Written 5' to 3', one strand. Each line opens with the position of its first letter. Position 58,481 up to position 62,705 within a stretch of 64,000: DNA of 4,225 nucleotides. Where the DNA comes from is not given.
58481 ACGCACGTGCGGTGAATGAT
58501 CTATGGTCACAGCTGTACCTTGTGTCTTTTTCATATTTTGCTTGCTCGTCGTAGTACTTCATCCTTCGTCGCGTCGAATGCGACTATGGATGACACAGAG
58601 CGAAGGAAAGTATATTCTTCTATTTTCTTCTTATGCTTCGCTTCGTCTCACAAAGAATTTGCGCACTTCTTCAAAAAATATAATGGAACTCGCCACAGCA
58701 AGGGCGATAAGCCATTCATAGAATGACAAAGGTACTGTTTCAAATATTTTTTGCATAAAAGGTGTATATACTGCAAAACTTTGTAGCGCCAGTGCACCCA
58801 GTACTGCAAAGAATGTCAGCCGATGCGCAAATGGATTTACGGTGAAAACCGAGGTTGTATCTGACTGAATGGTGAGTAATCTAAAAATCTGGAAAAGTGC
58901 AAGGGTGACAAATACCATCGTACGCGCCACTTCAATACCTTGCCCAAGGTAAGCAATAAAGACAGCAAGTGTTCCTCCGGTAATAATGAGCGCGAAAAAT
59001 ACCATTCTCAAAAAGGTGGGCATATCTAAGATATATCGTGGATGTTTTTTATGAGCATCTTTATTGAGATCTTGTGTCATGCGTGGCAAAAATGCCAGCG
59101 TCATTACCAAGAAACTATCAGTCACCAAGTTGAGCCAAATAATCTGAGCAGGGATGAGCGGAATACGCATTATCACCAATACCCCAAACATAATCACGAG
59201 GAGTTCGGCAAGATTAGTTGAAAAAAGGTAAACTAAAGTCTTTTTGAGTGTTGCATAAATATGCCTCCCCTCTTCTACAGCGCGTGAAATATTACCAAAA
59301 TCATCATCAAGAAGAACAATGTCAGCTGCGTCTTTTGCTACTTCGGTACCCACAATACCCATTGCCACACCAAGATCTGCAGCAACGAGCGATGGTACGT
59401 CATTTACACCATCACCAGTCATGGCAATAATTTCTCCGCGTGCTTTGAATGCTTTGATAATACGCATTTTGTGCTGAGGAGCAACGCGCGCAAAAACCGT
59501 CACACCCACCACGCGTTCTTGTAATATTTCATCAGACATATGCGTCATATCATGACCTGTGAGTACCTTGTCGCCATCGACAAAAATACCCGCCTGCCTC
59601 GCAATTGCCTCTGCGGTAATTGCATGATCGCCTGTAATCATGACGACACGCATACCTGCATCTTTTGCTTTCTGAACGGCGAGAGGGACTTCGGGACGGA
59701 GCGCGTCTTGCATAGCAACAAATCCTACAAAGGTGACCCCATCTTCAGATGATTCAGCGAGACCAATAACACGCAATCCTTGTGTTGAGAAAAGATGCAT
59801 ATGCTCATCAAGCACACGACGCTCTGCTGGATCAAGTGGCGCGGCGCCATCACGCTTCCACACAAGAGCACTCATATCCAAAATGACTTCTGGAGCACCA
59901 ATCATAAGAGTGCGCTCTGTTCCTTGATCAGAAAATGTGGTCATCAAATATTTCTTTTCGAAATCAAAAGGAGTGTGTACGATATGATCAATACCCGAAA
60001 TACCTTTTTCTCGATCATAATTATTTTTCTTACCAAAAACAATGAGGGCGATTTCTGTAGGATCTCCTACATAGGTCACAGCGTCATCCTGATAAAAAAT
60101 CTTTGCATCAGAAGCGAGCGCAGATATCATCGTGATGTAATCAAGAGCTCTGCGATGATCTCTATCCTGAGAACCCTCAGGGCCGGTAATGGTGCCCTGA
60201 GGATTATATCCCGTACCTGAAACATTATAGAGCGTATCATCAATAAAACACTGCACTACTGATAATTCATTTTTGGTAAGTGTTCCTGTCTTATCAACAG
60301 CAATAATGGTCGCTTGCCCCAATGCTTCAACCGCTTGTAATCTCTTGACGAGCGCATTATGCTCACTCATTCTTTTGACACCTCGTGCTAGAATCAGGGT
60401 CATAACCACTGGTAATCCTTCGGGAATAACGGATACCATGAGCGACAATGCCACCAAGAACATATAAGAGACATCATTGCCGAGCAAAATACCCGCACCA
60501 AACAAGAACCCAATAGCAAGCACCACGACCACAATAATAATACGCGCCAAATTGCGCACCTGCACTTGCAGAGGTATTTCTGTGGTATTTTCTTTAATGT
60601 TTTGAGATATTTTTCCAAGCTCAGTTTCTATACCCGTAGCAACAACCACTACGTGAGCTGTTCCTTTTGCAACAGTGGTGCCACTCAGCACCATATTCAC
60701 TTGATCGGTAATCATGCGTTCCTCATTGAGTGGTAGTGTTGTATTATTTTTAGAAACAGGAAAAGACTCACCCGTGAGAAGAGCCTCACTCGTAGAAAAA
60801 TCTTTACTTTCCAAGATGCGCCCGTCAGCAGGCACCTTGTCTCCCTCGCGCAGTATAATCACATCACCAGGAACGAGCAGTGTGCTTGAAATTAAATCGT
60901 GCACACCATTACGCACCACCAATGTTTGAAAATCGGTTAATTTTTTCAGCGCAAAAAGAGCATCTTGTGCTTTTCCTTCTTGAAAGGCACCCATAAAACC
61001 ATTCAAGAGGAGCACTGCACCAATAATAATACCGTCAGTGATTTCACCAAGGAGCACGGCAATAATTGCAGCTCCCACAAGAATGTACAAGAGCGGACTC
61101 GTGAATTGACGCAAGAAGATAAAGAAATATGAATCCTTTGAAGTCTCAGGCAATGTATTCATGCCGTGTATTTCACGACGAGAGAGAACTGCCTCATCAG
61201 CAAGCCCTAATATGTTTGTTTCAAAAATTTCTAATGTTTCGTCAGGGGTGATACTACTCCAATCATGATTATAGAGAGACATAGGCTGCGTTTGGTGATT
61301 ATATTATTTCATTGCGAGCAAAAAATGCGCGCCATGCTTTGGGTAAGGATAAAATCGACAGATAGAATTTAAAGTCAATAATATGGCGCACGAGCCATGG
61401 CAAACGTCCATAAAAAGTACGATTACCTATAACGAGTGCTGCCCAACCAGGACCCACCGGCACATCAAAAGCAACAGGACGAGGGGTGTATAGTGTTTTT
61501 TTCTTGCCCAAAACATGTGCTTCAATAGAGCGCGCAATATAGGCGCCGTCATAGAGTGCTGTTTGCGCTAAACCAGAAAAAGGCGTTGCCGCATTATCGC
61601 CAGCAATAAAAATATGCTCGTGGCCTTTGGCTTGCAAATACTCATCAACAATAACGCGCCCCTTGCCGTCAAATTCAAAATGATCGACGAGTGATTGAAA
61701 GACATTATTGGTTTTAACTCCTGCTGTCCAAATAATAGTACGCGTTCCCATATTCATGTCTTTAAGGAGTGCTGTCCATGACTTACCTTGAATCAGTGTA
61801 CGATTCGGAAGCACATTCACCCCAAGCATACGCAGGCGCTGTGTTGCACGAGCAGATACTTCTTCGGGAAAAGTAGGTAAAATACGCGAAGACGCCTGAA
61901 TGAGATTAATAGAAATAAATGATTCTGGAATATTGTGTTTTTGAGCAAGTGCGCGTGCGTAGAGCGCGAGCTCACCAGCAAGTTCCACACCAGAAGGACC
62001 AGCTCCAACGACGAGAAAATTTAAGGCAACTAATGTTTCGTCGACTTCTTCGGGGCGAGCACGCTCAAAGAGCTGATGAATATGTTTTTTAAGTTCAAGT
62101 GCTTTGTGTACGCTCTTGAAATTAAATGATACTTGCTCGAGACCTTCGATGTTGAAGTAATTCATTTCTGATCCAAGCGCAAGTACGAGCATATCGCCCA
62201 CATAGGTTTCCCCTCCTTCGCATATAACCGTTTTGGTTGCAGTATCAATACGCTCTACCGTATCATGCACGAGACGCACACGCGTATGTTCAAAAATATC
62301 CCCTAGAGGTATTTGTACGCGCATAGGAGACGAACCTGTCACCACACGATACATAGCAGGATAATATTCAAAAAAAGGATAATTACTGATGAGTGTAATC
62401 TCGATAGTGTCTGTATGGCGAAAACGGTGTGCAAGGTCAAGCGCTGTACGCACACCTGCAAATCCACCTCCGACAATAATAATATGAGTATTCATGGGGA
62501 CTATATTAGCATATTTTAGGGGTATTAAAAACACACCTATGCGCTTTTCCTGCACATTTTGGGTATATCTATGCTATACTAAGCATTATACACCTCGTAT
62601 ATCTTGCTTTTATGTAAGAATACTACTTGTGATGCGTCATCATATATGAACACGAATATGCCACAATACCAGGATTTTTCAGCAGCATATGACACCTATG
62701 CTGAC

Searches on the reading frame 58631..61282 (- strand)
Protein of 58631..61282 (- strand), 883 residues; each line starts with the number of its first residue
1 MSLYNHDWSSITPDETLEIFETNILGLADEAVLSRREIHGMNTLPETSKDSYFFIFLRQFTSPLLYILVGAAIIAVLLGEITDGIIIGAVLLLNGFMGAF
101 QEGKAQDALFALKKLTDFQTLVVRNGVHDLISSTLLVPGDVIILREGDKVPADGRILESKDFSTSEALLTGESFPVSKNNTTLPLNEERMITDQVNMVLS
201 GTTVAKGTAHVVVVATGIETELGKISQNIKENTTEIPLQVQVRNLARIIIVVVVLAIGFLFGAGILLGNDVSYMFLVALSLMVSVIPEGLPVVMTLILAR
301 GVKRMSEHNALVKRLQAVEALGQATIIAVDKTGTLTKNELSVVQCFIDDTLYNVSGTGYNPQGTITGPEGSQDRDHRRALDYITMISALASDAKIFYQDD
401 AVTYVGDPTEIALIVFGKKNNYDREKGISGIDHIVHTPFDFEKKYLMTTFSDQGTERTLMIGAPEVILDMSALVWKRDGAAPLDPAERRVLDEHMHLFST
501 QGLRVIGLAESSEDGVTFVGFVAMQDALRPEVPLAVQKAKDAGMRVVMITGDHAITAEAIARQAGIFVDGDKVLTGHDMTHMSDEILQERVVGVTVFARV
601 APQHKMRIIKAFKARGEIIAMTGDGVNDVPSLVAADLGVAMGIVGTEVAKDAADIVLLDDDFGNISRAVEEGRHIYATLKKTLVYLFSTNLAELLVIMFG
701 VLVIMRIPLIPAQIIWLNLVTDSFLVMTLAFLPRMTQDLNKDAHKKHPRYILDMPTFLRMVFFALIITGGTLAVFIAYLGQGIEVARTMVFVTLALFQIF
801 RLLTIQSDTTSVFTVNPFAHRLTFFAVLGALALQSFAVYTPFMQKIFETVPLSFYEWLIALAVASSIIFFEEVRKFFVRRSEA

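Call 11: search_protein_families(library=pfam, proteins=[window:58631-61282:-], max_evalue=0.001)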
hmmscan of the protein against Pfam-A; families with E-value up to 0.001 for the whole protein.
window:58631-61282:- (883 aa): 6 families
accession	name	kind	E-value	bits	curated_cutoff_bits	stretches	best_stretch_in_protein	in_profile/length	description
PF00122.25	E1-E2_ATPase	-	1.5e-46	158.7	28.1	1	116-308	3-181/181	E1-E2 ATPase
PF00689.26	Cation_ATPase_C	-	9.2e-37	126.9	27.3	1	707-877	2-175/175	Cation transporting ATPase, C-terminus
PF00702.32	Hydrolase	-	2.4e-18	67.7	26.4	1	326-636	3-191/191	haloacid dehalogenase-like hydrolase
PF00690.31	Cation_ATPase_N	-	1.5e-15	57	20.4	1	8-75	1-69/69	Cation transporter/ATPase, N-terminus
PF13246.12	Cation_ATPase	-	5e-11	42.9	21.7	1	389-470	2-87/91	Cation transport ATPase (P-type)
PF12710.13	HAD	-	0.00011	23.2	27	1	523-632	81-188/189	haloacid dehalogenase-like hydrolase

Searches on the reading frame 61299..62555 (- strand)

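Call 11: search_protein_families(library=pfam, proteins=[window:61299-62555:-], max_evalue=0.001)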
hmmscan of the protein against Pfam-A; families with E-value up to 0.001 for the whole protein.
window:61299-62555:- (418 aa): 4 families
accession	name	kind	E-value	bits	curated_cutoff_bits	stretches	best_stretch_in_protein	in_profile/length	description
PF07992.20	Pyr_redox_2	-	1.7e-38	133.1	26.1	1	24-335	2-289/291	Pyridine nucleotide-disulphide oxidoreductase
PF00070.33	Pyr_redox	-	8.8e-10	39.4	22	1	180-255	2-64/82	Pyridine nucleotide-disulphide oxidoreductase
PF13454.12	NAD_binding_9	-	3.5e-07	30.8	21.8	0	26-61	1-35/155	FAD-NAD(P)-binding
PF01134.28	GIDA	-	0.00054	19.6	22.1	0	87-159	105-180/391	Glucose inhibited division protein A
